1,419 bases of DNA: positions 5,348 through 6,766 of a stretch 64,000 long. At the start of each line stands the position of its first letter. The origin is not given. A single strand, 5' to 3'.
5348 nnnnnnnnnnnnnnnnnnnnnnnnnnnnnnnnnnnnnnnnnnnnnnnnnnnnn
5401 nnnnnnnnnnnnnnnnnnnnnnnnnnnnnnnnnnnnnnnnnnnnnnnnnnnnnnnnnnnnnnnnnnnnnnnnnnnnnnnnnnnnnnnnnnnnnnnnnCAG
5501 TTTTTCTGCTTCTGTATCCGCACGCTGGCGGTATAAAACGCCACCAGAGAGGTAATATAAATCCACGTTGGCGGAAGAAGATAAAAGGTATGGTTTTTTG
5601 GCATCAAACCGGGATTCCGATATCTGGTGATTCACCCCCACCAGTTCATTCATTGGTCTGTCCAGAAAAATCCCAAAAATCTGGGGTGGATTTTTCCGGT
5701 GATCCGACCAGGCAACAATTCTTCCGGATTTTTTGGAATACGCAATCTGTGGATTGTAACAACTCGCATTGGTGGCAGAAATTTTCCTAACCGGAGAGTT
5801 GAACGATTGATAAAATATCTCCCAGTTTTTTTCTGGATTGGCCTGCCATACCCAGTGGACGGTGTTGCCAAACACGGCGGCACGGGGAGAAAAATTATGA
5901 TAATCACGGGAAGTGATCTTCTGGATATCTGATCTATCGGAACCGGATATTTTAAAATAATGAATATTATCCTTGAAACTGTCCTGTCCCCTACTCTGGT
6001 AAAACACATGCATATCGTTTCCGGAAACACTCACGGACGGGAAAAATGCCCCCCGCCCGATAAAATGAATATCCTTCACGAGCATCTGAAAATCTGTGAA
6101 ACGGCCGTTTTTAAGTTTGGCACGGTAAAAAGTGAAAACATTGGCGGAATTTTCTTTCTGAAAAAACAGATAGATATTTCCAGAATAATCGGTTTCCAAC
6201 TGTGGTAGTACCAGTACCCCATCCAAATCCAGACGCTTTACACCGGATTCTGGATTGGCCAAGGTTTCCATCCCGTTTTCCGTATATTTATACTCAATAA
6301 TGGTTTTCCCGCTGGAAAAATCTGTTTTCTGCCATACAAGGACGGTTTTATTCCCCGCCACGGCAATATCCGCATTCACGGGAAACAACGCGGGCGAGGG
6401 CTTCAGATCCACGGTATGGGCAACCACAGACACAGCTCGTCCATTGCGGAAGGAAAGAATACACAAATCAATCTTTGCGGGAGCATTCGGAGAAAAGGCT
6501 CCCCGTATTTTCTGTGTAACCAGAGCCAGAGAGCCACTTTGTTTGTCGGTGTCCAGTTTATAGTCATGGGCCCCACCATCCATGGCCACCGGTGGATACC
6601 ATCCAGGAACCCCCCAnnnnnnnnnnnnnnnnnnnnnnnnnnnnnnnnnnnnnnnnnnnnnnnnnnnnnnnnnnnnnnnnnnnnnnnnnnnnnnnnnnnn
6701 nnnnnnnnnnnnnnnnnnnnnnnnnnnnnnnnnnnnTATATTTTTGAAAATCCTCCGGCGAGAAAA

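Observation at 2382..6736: Two paralogous giant surface proteins translationally coupled to folC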

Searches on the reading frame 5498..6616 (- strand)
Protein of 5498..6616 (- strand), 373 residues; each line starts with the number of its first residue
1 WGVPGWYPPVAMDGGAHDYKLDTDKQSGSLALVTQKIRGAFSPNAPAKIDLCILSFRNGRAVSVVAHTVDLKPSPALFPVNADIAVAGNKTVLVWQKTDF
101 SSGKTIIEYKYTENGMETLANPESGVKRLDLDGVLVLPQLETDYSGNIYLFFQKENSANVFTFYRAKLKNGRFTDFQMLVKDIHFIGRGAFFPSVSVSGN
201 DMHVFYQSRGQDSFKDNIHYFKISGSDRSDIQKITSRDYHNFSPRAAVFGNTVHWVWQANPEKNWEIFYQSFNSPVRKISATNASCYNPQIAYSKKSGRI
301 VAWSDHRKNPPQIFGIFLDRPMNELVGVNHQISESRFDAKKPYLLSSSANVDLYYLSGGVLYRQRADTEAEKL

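Call 52: search_protein_representatives(alignment_id=A4)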
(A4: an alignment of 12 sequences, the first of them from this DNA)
Query: 12 sequences, 373 profile positions. Proteins with E-value up to 0.001 (for the whole library): 8565; up to 1e-10: 2168; up to 1e-30: 117. The best 150 are listed.
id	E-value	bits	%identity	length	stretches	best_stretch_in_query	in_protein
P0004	6.3e-159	545.4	-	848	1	1-371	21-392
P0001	7.5e-156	535.3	-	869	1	1-373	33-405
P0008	3.0e-154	530.0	-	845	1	1-373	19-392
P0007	2.3e-144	497.5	-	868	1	2-372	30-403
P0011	1.3e-138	478.6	-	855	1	3-373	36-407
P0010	1.9e-137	474.7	-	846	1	1-373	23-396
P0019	4.9e-119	414.1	-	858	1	1-373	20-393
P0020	8.1e-119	413.4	-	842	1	2-372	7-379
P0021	8.7e-117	406.7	-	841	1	2-373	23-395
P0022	2.2e-113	395.5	-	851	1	3-373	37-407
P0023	2.7e-105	368.9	-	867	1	2-372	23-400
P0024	3.4e-102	358.7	-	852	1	2-373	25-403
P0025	2.7e-101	355.7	-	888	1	4-372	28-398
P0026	2.9e-101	355.6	-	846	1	2-373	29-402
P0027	5.5e-101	354.7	-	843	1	2-373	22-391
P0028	6.0e-82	292.1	-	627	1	2-370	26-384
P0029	6.7e-80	285.3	-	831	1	2-373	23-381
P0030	1.2e-76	274.6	-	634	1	2-370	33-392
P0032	1.2e-66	241.8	-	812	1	3-372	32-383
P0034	6.4e-59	216.3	-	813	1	72-372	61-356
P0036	6.7e-56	206.3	-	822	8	195-317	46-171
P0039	1.3e-49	185.6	-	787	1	63-370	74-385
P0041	1.0e-45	172.8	-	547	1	3-368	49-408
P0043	5.2e-45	170.5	-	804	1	70-367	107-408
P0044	2.9e-44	168.0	-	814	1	2-370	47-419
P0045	2.4e-42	161.7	-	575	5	215-315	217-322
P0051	1.1e-40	156.2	-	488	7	185-273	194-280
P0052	2.5e-40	155.1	-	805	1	3-369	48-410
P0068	3.5e-37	144.7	-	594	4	191-321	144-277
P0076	3.6e-36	141.4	-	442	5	191-314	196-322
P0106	9.8e-33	130.1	-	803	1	2-371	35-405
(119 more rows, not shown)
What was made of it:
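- On BNR/sialidase-superfamily beta-propeller (Pfam BNR_2): The propeller profile finds 117 proteins at E<=1e-30 (call 52).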

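Call 53: search_protein_families(library=pfam, proteins=[P0036, P0044, P0052, P0041, P0045, P0051, P0076, P0068, P0106, P0032], max_evalue=0.01)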
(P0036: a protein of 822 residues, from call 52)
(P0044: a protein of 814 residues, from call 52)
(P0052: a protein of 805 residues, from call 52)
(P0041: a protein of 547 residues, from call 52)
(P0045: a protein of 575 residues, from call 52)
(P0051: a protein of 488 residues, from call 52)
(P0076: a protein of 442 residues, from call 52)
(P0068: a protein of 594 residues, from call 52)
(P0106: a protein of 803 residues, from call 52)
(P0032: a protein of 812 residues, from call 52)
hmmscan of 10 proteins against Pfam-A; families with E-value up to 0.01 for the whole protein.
P0036 (822 aa): 6 families
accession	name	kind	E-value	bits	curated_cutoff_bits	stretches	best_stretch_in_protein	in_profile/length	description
PF13088.12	BNR_2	-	4.6e-23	82.4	31.4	4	374-614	31-277/277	BNR repeat-like domain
PF12904.13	Collagen_bind_2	-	2.4e-10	40.5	22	0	399-434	43-78/92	Putative collagen-binding domain of a collagenase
PF14400.11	Transglut_i_TM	-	0.00019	21.9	25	0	388-423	53-89/161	Inactive transglutaminase fused to 7 transmembrane helices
PF02012.26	BNR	-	0.00037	20.5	27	0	222-231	2-11/12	BNR/Asp-box repeat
PF07676.18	PD40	-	0.0013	19.1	20.9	0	707-729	14-37/38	WD40-like Beta Propeller Repeat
PF11321.13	DUF3123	-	0.0035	17.6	27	0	351-378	24-51/62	Protein of unknown function (DUF3123)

P0044 (814 aa): 4 families
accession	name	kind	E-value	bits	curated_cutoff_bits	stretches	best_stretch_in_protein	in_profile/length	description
PF13088.12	BNR_2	-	2.6e-07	30.7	31.4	1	90-347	20-273/277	BNR repeat-like domain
PF15892.11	BNR_4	-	3e-05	24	27.3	0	123-273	43-195/272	BNR repeat-containing family member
PF24421.1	Ig_J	-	0.00055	20.4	29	0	568-597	61-90/104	Tip attachment protein J, Ig-like domain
PF02012.26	BNR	-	0.0014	18.7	27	0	263-272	2-11/12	BNR/Asp-box repeat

P0052 (805 aa): 3 families
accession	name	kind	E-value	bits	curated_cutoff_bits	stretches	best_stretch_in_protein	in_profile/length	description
PF13088.12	BNR_2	-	1.1e-05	25.4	31.4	1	75-304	3-238/277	BNR repeat-like domain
PF04616.20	Glyco_hydro_43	-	6.2e-05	22.9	32.2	0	277-377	68-173/288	Glycosyl hydrolases family 43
PF00041.27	fn3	-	0.0032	18.1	25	0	432-505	16-81/84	Fibronectin type III domain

P0041 (547 aa): 3 families
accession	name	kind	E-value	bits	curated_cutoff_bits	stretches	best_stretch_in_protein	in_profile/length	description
PF13088.12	BNR_2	-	5.9e-08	32.8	31.4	1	122-305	56-238/277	BNR repeat-like domain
PF00041.27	fn3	-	0.0043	17.7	25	0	428-500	13-75/84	Fibronectin type III domain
PF15892.11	BNR_4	-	0.005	16.7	27.3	0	118-265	41-194/272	BNR repeat-containing family member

P0045 (575 aa): 5 families
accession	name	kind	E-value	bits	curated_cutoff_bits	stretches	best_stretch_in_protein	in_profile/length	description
PF13088.12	BNR_2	-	7.9e-10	39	31.4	2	62-257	79-277/277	BNR repeat-like domain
PF22211.2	Tsi3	-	4.7e-06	27.4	26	0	313-339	49-75/111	Type six secretion immunity 3 domain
PF12904.13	Collagen_bind_2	-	4.8e-06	26.8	22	0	250-270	44-64/92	Putative collagen-binding domain of a collagenase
PF13860.13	FlgD_ig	-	2.9e-05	24.4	27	1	512-560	25-73/79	FlgD Ig-like domain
PF18962.6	Por_Secre_tail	-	5.6e-05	23.8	27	0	488-527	2-37/75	Secretion system C-terminal sorting domain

P0051 (488 aa): 5 families
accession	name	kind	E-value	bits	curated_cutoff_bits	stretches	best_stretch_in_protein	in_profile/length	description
PF13088.12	BNR_2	-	2.4e-17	63.6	31.4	2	118-263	79-226/277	BNR repeat-like domain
PF02012.26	BNR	-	4.2e-10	38.5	27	0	227-236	2-11/12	BNR/Asp-box repeat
PF15892.11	BNR_4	-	3.1e-05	23.9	27.3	0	50-84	161-196/272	BNR repeat-containing family member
PF07937.16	DUF1686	-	0.0013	19.2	25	0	92-112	5-25/182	Protein of unknown function (DUF1686)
PF08173.16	YbgT_YccB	-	0.0015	19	26.2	0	467-482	12-27/27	Membrane bound YbgT-like protein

P0076 (442 aa): 6 families
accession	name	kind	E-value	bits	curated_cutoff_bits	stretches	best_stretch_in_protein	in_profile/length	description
PF13088.12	BNR_2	-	2.3e-13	50.6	31.4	1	165-295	79-211/277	BNR repeat-like domain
PF02012.26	BNR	-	1.6e-10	39.8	27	0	121-130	2-11/12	BNR/Asp-box repeat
PF21471.3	Reelin_subrepeat-B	-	6e-05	23.3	27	0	212-240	53-81/127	Reelin subrepeat B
PF24316.1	Tli3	-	0.00031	21.5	27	0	216-239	81-104/129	T6SS Tli3 immunity protein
PF07676.18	PD40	-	0.007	16.7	20.9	0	286-322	2-37/38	WD40-like Beta Propeller Repeat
PF15128.11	T_cell_tran_alt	-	0.0084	16.3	27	0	252-281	38-69/92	T-cell leukemia translocation-altered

P0068 (594 aa): 10 families
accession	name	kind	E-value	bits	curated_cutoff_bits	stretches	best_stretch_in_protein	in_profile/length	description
PF13088.12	BNR_2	-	1e-13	51.8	31.4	2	113-239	79-209/277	BNR repeat-like domain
PF02012.26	BNR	-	1e-11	43.4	27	0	222-231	2-11/12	BNR/Asp-box repeat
PF13860.13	FlgD_ig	-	1.2e-10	41.7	27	1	528-580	23-75/79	FlgD Ig-like domain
PF07705.17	CARDB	-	2e-06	28.4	22.7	1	390-469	6-81/101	CARDB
PF18962.6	Por_Secre_tail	-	8.1e-06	26.5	27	1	511-590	3-74/75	Secretion system C-terminal sorting domain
PF02740.20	Colipase_C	-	1.9e-05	25.2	23.7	0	165-184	10-29/44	Colipase, C-terminal domain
PF12904.13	Collagen_bind_2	-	7.7e-05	22.9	22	0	357-389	44-76/92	Putative collagen-binding domain of a collagenase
PF00630.25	Filamin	-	0.0015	19.7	26.9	0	145-175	41-74/93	Filamin/ABP280 repeat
PF17694.6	DUF5540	-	0.008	16.8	25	0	261-283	8-30/77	Family of unknown function (DUF5540)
PF13585.12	CHU_C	-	0.0081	16.7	27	0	527-582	26-74/86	CHU_C Type IX secretion signal domain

P0106 (803 aa): 4 families
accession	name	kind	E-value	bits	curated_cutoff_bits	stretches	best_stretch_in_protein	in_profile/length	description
PF13088.12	BNR_2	-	3.4e-06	27.1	31.4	1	62-284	2-227/277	BNR repeat-like domain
PF24421.1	Ig_J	-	0.00029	21.3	29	0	504-591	8-99/104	Tip attachment protein J, Ig-like domain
PF07495.19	Y_Y_Y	-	0.0014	18.9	26.6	0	673-718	9-53/65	Y_Y_Y domain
PF17802.7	SpaA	-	0.0053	17.3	23.1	0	680-708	26-57/91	Prealbumin-like fold domain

P0032 (812 aa): 1 family
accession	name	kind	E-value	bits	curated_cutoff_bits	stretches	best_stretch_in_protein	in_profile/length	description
PF17802.7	SpaA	-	0.003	18.1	23.1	0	497-549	15-56/91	Prealbumin-like fold domain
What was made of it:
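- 5498..6613 (-): A: all-beta propeller of 6-7 blades with a recurring hydrophobic-[WYF]-Q blade motif. It is a divergent member of the BNR/sialidase superfamily. The propeller profile finds 117 proteins at E<=1e-30, and 9 of 10 sampled hit Pfam BNR_2 (calls 52, 53).
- On BNR/sialidase-superfamily beta-propeller (Pfam BNR_2): Nine of 10 sampled hit BNR_2, five of them above the 31.4-bit gathering score (call 53).
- Nine of 10 sampled match BNR_2, five of them above the gathering score (calls 52, 53). The propeller belongs to the BNR/sialidase superfamily (calls 52, 53).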

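Call 54: list_cluster_members(proteins=[P0044, P0052, P0106, P0032, P0029, P0028, P0034, P0041, P0039, P0025])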
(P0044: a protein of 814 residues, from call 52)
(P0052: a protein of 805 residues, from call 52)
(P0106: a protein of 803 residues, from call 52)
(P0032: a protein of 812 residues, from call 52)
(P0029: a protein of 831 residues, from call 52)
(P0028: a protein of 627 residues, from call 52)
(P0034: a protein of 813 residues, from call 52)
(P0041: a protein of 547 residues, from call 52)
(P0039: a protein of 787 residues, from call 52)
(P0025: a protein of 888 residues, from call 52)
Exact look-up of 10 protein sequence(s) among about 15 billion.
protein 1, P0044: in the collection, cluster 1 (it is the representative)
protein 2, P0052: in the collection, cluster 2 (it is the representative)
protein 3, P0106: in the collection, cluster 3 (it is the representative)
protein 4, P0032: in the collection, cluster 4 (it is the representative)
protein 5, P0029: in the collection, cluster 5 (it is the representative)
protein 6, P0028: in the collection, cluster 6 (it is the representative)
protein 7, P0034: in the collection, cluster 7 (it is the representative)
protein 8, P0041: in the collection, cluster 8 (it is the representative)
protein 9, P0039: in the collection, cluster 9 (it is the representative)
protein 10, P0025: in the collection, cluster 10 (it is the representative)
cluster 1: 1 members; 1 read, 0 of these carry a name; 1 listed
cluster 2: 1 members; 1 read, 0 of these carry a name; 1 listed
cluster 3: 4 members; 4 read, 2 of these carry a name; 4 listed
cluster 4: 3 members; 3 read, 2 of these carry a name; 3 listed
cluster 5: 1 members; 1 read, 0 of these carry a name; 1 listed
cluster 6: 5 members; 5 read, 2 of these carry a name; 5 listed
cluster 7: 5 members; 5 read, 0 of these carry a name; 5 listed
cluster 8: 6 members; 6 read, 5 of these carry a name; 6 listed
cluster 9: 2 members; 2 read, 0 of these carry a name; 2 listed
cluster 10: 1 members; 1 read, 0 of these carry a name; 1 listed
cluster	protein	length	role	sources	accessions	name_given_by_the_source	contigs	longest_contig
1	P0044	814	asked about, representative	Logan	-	-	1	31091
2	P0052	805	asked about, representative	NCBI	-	-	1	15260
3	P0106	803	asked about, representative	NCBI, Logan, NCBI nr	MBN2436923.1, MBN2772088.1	MAG: exo-alpha-sialidase [Spirochaetes bacterium] | exo-alpha-sialidase [Spirochaetota bacterium]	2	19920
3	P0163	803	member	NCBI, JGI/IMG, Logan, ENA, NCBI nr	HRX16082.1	MAG TPA: hypothetical protein P5123_07200 [Spirochaetota bacterium] | hypothetical protein [Spirochaetota bacterium]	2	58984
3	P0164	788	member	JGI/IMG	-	-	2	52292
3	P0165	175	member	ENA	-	-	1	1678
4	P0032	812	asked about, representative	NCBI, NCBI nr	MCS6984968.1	MAG: hypothetical protein NZM25_07600 [Leptospiraceae bacterium] | hypothetical protein [Leptospiraceae bacterium]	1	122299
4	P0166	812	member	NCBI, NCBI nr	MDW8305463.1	MAG: hypothetical protein RML34_00140 [Leptospiraceae bacterium] | hypothetical protein [Leptospiraceae bacterium]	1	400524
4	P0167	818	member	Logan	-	-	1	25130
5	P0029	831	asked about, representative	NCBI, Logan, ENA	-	-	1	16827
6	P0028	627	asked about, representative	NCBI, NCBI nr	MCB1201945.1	MAG: hypothetical protein KDK41_14950 [Leptospiraceae bacterium] | hypothetical protein [Leptospiraceae bacterium]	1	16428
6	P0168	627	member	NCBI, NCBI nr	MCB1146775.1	MAG: hypothetical protein KDK38_08225 [Leptospiraceae bacterium] | hypothetical protein [Leptospiraceae bacterium]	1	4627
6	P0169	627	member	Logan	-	-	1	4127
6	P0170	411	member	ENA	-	-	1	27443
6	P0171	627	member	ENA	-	-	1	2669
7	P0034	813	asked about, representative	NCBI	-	-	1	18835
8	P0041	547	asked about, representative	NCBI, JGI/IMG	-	hypothetical protein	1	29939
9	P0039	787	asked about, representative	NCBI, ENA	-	-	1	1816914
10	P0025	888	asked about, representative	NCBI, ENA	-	-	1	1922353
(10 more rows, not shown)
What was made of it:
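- A more distant relative, P0106, is auto-annotated exo-alpha-sialidase (call 54).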

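Call 55: find_encoding_contigs(protein=P0032, flank=7000, max_places=1)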
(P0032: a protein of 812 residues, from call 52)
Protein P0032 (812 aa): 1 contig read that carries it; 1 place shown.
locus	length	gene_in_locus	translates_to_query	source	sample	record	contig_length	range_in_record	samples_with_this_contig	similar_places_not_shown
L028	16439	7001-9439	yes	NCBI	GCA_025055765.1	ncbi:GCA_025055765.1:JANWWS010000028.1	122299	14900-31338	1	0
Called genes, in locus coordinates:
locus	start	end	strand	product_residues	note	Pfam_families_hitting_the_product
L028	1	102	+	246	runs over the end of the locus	PF02616:SMC_ScpA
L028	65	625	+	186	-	PF04079:SMC_ScpB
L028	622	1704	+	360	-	PF01817:CM_2, PF00800:PDT, PF01842:ACT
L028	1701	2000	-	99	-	PF01627:Hpt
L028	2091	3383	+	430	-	PF01136:Peptidase_U32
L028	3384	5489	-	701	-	PF05170:AsmA (weak)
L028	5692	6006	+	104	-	PF00076:RRM_1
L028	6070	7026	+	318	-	PF00753:Lactamase_B, PF23023:Anti-Pycsar_Apyc1 (weak), PF12706:Lactamase_B_2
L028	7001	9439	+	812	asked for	-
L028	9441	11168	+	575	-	-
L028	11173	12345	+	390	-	PF08245:Mur_ligase_M (faint)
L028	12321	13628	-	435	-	PF03109:ABC1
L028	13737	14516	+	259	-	PF03372:Exo_endo_phos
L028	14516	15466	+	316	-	PF01479:S4, PF00849:PseudoU_synth_2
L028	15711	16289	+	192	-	-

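Call 56: find_encoding_contigs(protein=P0106, flank=7000, max_places=1)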
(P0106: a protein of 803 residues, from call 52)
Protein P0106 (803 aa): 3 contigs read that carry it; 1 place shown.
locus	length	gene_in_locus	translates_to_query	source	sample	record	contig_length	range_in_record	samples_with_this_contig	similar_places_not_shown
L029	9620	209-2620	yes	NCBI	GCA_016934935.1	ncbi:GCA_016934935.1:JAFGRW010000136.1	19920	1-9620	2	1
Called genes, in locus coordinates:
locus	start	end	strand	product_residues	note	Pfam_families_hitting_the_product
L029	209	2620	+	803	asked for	PF13088:BNR_2 (weak), PF22847:Glyco_hydro_43_rel (faint)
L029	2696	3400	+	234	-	-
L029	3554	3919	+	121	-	PF20383:DUF6678 (weak)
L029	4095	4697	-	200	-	-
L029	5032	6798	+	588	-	PF13600:DUF4140, PF13598:DUF4139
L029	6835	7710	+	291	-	PF02470:MlaD, PF28544:Helical_needle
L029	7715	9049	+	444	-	PF18073:Zn_ribbon_LapB, PF13481:AAA_25, PF03796:DnaB_C (faint), PF06745:ATPase, PF20720:nSTAND3 (faint), PF05362:Lon_C (weak), PF13541:ChlI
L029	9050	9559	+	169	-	-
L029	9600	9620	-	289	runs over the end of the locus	PF02219:MTHFR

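Call 58: list_cluster_members(proteins=[P0019, P0020, P0021, P0022, P0023, P0024, P0026, P0027, P0030, P0043])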
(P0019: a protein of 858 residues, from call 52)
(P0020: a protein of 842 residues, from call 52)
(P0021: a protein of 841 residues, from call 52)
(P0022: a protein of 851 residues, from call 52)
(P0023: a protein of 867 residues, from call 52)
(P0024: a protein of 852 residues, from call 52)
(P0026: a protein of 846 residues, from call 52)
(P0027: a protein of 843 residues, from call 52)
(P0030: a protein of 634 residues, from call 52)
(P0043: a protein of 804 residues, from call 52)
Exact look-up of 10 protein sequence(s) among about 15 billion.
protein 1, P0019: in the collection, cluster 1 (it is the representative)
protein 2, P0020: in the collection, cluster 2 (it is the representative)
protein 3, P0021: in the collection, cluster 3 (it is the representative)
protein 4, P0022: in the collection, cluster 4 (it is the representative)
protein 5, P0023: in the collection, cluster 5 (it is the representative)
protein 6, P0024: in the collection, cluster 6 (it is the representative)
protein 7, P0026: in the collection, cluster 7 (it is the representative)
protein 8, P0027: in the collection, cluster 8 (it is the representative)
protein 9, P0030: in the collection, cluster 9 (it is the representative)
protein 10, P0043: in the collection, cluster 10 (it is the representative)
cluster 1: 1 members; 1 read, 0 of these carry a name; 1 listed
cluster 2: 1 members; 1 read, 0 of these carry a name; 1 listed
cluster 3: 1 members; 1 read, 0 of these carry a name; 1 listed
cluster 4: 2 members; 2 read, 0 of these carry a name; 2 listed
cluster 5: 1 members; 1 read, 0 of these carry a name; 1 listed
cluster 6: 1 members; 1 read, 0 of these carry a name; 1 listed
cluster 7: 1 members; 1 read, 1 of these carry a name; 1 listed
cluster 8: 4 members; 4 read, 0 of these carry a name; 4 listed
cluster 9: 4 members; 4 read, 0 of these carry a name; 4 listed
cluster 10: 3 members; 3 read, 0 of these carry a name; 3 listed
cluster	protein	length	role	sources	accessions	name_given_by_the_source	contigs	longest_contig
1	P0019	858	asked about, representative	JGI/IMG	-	-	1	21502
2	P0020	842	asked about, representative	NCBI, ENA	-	-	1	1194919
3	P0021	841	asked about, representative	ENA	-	-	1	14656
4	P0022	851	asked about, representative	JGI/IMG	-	-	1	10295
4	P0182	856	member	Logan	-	-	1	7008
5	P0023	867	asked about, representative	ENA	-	-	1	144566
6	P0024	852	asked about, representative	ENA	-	-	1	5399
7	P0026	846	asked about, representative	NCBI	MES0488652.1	MAG: hypothetical protein ABUK01_01590 [Leptospirales bacterium]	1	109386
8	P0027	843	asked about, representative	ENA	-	-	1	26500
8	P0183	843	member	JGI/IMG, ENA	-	-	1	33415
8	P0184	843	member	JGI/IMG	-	-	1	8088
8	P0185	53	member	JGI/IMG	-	-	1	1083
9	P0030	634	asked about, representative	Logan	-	-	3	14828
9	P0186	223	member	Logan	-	-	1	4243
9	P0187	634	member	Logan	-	-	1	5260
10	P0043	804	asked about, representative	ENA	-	-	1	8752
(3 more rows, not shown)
